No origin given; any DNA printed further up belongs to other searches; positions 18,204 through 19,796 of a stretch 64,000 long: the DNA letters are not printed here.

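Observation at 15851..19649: Tandem triplication of GT4 glycosyltransferases with mosaic conservation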

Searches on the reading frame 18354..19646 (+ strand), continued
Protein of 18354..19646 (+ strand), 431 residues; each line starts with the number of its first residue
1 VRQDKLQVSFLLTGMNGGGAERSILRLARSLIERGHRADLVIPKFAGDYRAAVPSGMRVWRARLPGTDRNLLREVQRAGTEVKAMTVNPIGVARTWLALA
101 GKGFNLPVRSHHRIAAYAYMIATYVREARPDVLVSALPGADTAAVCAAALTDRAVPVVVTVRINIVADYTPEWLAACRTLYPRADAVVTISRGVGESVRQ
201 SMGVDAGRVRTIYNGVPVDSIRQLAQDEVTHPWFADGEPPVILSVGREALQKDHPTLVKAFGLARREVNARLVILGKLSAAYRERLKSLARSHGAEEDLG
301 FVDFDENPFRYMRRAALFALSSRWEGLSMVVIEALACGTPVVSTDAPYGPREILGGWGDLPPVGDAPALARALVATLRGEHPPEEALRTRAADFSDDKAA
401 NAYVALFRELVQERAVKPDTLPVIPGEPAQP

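Call 35: find_encoding_contigs(protein=P0003, flank=10000, max_places=1)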
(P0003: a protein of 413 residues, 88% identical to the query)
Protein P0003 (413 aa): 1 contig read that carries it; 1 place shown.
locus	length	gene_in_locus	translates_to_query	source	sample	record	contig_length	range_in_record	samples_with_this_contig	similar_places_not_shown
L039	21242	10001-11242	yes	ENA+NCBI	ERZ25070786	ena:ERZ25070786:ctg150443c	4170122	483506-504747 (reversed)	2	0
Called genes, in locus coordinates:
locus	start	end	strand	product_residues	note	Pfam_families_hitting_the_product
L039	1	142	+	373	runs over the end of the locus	PF13356:Arm-DNA-bind_3, PF22022:Phage_int_M (weak), PF00589:Phage_integrase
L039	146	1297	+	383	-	PF13356:Arm-DNA-bind_3, PF00589:Phage_integrase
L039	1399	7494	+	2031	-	PF12799:LRR_4 (faint), PF00560:LRR_1 (faint), PF13855:LRR_8 (weak), PF23598:LRR_14, PF04932:Wzy_C (weak)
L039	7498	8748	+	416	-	PF13439:Glyco_transf_4, PF13579:Glyco_trans_4_4, PF20706:GT4-conflict, PF00534:Glycos_transf_1, PF13692:Glyco_trans_1_4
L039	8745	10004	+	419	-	PF13439:Glyco_transf_4 (weak), PF13579:Glyco_trans_4_4, PF13439:Glyco_transf_4, PF20706:GT4-conflict, PF00534:Glycos_transf_1, PF13692:Glyco_trans_1_4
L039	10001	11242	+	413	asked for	PF13439:Glyco_transf_4, PF13579:Glyco_trans_4_4, PF20706:GT4-conflict, PF00534:Glycos_transf_1, PF13692:Glyco_trans_1_4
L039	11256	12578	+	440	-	-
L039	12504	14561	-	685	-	PF13522:GATase_6, PF13537:GATase_7, PF00733:Asn_synthase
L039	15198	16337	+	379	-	PF05598:DUF772, PF01609:DDE_Tnp_1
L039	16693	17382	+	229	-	PF00534:Glycos_transf_1, PF13692:Glyco_trans_1_4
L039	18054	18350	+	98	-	-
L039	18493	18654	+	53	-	-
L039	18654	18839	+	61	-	-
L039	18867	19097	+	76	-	-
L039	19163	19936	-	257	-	-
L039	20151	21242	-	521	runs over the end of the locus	PF27207:Y4lR_2nd, PF27203:Y4lR_C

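Call 53: predict_structure(alignment_id=A1)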
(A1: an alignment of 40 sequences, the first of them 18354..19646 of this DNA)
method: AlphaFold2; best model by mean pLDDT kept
length: 431 residues; sequences in the alignment: 40
mean_pLDDT: 87.7   pTM: 0.87
mean pLDDT of the five models: 87.7, 84.0, 82.8, 78.5, 76.2
residues with pLDDT >= 90: 246; 70-90: 157; 50-70: 12; < 50: 16
segments of 3 or more residues with pLDDT < 50: 418-431
pLDDT, mean of each block of 10 residues (from residue 1): 81 86 92 94 83 83 85 84 89 90 80 88 94 92 93 91 85 89 95 90 93 91 88 90 88 93 96 92 97 96 83 95 79 95 85 78 94 96 94 94 96 66 37 43
secondary structure, 60 per line:
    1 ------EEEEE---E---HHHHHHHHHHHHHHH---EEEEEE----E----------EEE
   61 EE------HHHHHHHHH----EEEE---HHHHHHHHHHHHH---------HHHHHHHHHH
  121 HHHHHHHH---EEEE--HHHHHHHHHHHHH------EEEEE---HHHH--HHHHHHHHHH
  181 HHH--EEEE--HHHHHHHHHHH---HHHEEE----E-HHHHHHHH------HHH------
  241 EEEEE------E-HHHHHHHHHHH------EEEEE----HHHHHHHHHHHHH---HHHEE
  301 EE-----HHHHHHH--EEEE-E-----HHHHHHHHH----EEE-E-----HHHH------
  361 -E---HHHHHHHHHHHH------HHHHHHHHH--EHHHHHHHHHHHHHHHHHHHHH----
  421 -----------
elements in order: E7-11 H19-33 E37-42 E58-62 H69-77 E82-85 H89-101 H111-128 E132-135 H138-150 E157-161 H165-168 H171-183 E186-189 H192-202 E209-211 H218-225 E241-245 H254-264 E271-275 H280-292 E299-302 H308-314 E317-320 H328-336 E341-343 H351-354 H366-377 H384-392 H396-416

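Call 55: fold_search(model_id=the predicted structure, library=pdb)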
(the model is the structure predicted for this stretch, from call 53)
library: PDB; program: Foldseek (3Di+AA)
matches with E <= 10: 1734; with E <= 0.001: 450
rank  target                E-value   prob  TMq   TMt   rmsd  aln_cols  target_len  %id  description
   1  3mbo_A                1.2e-20  1.00  0.69  0.78   5.0       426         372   17  Crystal Structure of the Glycosyltransferase BaBshA bound with UDP and L-malate (released 2010-09-29)
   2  3mbo_D                8.4e-20  1.00  0.70  0.80   5.3       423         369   18  Crystal Structure of the Glycosyltransferase BaBshA bound with UDP and L-malate (released 2010-09-29)
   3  6n1x                  4.1e-19  1.00  0.70  0.79   5.2       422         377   16  BshA from Staphylococcus aureus complexed with UDP and N-acetylglucosamine (released 2019-08-21)
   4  3mbo_F                6.2e-19  1.00  0.69  0.80   5.3       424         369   16  Crystal Structure of the Glycosyltransferase BaBshA bound with UDP and L-malate (released 2010-09-29)
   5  6d9t                  6.9e-19  1.00  0.69  0.78   5.3       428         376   17  BshA from Staphylococcus aureus complexed with UDP (released 2019-05-08)
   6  5n7z                  9.0e-19  1.00  0.66  0.78   5.4       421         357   19  glycosyltransferase in LPS biosynthesis (released 2018-03-14)
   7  3mbo_C                3.2e-18  1.00  0.59  0.67   7.3       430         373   17  Crystal Structure of the Glycosyltransferase BaBshA bound with UDP and L-malate (released 2010-09-29)
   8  2jjm_A                3.3e-18  1.00  0.61  0.72   6.7       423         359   18  Crystal Structure of a family GT4 glycosyltransferase from Bacillus anthracis ORF BA1558. (released 2008-08-05)
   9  3mbo_E                4.6e-18  1.00  0.68  0.77   5.5       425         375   17  Crystal Structure of the Glycosyltransferase BaBshA bound with UDP and L-malate (released 2010-09-29)
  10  7mi0                  1.3e-17  1.00  0.68  0.76   4.4       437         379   15  Crystal Structure of Glycosyltransferase from Rickettsia africae ESF-5 (released 2021-04-28)
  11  5d01_B                3.7e-17  1.00  0.66  0.77   5.6       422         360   17  Crystal structure of BshA from B. subtilis complexed with N-acetylglucosaminyl-malate (released 2016-09-07)
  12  5d00_A                3.9e-17  1.00  0.65  0.76   5.6       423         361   17  Crystal structure of BshA from B. subtilis complexed with N-acetylglucosaminyl-malate and UMP (released 2016-09-07)
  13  3mbo_G                5.4e-17  1.00  0.67  0.78   5.5       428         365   17  Crystal Structure of the Glycosyltransferase BaBshA bound with UDP and L-malate (released 2010-09-29)
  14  3c4q_B                7.4e-17  1.00  0.65  0.71   5.8       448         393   18  Structure of the retaining glycosyltransferase MshA : The first step in mycothiol biosynthesis. Organism : Corynebacte (released 2008-04-01)
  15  5d00_B                8.6e-17  1.00  0.64  0.75   6.0       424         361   18  Crystal structure of BshA from B. subtilis complexed with N-acetylglucosaminyl-malate and UMP (released 2016-09-07)
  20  6eji_A                2.2e-16  1.00  0.64  0.75   6.0       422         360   20  Structure of a glycosyltransferase (released 2018-02-07)
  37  8dqd                  3.6e-15  1.00  0.62  0.71   5.2       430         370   16  Structure of the Campylobacter concisus glycosyltransferase PglA (released 2024-01-17)
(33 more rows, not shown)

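Call 61: search_protein_families(library=padloc, proteins=[window:18354-19646:+], max_evalue=0.001)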
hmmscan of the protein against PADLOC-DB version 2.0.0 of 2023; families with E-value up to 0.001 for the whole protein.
window:18354-19646:+ (431 aa): 0 families

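Call 64: search_solved_structures(query=A1, max_evalue=1e-8, show_alignments=0)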
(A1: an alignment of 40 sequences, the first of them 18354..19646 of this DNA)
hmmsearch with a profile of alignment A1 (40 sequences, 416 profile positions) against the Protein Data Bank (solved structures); distinct sequences matched with E-value up to 1e-8: 11.
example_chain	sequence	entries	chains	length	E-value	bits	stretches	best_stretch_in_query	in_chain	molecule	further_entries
8qoy_A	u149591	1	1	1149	7.4e-19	71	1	179-360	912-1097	TagF-like capsule polymerase Cps3D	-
2jjm_A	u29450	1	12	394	2.3e-14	56.2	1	147-413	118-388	GLYCOSYL TRANSFERASE, GROUP 1 FAMILY PROTEIN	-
3mbo_A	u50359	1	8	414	2.7e-14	56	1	147-413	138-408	Glycosyltransferase, group 1 family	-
6eji_A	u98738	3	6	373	8.9e-13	51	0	120-406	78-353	WlaC protein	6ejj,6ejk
5d00_A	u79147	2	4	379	6.5e-12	48.1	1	142-411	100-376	N-acetyl-alpha-D-glucosaminyl L-malate synthase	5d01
5n7z_A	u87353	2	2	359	1.5e-11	47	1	183-362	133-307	Lipopolysaccharide 1,6-galactosyltransferase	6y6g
5n80_A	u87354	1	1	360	1.5e-11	47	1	183-362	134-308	Lipopolysaccharide 1,6-galactosyltransferase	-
6y6i_A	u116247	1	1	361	1.5e-11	47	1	183-362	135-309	Lipopolysaccharide 1,6-galactosyltransferase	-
6d9t_A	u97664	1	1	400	1.1e-10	44.1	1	119-414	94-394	Glycosyl transferase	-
6n1x_A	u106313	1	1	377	2.6e-10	42.8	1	119-412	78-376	Glycosyltransferase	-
6kih_A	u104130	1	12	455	4.7e-09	38.7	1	237-377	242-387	Tll1590 protein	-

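Call 65: search_solved_structures(query=A1, max_evalue=1e-12, show_alignments=4)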
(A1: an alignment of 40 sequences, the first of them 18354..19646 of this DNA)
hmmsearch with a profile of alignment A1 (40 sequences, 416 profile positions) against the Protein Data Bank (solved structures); distinct sequences matched with E-value up to 1e-12: 4.
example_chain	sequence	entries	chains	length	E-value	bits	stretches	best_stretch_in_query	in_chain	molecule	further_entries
8qoy_A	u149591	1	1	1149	7.4e-19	71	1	179-360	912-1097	TagF-like capsule polymerase Cps3D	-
2jjm_A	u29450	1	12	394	2.3e-14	56.2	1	147-413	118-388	GLYCOSYL TRANSFERASE, GROUP 1 FAMILY PROTEIN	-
3mbo_A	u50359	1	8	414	2.7e-14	56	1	147-413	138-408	Glycosyltransferase, group 1 family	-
6eji_A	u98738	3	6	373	8.9e-13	51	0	120-406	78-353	WlaC protein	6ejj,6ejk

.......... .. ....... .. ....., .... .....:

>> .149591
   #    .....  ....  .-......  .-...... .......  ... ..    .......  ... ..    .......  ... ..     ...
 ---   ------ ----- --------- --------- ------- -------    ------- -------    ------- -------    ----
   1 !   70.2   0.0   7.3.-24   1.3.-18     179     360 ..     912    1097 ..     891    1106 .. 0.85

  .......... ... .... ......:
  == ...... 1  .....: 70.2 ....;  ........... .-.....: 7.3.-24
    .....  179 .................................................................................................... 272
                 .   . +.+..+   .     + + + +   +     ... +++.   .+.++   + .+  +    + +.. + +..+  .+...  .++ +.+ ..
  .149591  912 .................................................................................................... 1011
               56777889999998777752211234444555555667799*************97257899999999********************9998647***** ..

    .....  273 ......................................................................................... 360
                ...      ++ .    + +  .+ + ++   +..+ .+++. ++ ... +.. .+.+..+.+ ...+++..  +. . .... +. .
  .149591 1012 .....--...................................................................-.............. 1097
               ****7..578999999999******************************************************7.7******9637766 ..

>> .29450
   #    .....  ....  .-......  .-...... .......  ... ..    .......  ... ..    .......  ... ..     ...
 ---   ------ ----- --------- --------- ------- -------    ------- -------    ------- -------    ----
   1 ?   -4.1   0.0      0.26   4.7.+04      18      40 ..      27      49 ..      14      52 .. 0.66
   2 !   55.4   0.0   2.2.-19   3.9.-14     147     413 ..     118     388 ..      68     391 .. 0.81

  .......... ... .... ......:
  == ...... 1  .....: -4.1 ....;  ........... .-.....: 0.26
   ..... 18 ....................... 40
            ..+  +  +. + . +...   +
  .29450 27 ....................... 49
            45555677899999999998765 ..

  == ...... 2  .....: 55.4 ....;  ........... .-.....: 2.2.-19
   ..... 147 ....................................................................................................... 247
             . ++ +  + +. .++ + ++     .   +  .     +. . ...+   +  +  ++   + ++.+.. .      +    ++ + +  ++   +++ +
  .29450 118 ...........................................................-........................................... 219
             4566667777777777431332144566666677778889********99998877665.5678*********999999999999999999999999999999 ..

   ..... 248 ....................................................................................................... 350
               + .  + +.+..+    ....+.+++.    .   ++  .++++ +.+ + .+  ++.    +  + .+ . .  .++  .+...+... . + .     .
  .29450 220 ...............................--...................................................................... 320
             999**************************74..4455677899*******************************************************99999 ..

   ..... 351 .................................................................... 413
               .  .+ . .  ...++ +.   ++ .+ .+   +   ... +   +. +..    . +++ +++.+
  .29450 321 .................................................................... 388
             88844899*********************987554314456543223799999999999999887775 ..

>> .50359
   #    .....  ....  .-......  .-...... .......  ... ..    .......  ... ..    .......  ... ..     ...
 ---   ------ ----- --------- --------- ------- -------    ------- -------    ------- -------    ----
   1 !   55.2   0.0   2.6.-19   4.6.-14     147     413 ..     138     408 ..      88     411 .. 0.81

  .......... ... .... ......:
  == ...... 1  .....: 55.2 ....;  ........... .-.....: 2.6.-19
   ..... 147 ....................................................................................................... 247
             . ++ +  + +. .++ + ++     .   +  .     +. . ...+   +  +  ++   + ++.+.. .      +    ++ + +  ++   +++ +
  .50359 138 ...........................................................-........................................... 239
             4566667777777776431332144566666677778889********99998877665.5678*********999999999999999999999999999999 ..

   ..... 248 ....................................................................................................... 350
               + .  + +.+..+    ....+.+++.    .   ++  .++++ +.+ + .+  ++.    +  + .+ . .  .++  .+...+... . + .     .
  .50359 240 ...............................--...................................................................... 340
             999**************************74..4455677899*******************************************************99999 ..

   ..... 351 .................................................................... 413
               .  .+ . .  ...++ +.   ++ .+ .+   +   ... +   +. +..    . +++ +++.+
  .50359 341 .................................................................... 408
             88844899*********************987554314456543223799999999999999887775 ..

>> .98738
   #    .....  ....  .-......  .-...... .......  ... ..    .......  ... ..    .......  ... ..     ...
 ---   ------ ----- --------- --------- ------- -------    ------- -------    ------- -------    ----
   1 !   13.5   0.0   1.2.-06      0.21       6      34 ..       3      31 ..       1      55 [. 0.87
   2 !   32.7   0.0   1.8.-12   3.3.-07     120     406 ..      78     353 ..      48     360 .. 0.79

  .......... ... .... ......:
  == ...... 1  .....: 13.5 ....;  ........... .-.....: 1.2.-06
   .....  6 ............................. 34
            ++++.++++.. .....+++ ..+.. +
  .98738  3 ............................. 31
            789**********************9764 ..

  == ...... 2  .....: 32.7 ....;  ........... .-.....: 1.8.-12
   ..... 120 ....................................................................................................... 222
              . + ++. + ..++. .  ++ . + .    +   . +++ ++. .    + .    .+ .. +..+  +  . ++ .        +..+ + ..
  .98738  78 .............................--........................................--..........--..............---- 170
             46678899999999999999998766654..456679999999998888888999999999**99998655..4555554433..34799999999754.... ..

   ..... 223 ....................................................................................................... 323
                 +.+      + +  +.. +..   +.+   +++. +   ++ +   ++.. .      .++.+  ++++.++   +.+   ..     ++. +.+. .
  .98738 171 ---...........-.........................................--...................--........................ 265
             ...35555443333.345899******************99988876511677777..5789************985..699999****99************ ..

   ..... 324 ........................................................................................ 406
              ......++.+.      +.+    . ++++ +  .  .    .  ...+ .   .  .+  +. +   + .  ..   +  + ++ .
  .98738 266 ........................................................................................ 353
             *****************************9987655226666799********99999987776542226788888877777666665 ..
